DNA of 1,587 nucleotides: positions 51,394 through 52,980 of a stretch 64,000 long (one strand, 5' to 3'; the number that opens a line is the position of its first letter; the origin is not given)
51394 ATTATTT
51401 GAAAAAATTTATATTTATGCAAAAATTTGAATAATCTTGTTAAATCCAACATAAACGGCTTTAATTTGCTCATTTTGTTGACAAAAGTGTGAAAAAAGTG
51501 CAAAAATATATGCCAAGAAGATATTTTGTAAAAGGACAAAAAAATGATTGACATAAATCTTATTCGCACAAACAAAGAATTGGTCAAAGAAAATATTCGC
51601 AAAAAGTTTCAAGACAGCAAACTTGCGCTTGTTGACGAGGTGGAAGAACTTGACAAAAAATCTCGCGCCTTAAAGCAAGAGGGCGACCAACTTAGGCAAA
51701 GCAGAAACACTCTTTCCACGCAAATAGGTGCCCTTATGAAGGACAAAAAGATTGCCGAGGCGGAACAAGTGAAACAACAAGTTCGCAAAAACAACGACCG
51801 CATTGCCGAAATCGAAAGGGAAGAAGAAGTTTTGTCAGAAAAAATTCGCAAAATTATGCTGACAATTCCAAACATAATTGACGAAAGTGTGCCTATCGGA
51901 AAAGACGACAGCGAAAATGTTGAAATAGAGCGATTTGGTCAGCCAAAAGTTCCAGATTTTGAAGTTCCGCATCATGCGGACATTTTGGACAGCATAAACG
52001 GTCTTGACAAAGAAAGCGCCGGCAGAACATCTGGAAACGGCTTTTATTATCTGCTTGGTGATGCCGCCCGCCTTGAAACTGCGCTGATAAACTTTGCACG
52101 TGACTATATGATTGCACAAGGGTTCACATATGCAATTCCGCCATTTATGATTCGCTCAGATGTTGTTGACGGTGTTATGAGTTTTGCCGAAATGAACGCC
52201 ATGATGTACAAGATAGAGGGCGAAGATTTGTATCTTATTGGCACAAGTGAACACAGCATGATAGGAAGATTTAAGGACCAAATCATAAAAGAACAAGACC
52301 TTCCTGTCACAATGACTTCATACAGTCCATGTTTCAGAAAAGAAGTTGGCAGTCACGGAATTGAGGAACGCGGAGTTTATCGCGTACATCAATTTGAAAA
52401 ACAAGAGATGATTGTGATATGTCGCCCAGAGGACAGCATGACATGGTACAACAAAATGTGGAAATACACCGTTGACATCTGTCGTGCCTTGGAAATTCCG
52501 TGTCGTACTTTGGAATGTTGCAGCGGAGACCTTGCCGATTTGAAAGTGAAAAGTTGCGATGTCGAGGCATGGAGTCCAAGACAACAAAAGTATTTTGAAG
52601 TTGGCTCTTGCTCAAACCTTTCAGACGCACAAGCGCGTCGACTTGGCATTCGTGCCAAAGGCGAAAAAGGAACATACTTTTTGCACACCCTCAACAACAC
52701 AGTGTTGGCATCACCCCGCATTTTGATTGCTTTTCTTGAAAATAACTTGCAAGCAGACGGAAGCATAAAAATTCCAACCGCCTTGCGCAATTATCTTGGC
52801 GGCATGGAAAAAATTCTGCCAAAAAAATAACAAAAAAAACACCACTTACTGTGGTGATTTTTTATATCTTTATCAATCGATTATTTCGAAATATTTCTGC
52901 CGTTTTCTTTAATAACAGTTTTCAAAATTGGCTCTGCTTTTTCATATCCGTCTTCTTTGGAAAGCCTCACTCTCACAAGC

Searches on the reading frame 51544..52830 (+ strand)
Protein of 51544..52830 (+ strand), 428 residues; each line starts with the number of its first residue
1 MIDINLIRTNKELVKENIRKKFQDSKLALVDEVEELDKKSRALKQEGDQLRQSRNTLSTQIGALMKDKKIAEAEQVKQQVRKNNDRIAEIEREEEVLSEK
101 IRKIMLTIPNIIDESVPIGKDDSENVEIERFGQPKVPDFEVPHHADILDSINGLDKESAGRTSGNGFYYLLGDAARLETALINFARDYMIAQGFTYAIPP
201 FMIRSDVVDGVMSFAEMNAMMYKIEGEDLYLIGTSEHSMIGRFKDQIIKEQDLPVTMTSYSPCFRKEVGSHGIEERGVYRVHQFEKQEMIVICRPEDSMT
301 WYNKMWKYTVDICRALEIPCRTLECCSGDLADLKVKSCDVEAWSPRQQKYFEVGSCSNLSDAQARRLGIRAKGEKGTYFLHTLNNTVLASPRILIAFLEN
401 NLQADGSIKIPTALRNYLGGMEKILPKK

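Call 68: search_protein_families(library=pfam, proteins=[window:51544-52830:+], max_evalue=0.001)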
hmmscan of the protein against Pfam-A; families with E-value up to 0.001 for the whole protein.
window:51544-52830:+ (428 aa): 2 families
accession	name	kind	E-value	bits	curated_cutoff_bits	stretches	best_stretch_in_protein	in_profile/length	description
PF00587.30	tRNA-synt_2b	-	6.5e-32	111.5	29.3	1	226-401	8-179/179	tRNA synthetase class II core domain (G, H, P, S and T)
PF02403.27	Seryl_tRNA_N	-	4.4e-24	85.2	28.2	1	1-111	1-107/108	Seryl-tRNA synthetase N-terminal domain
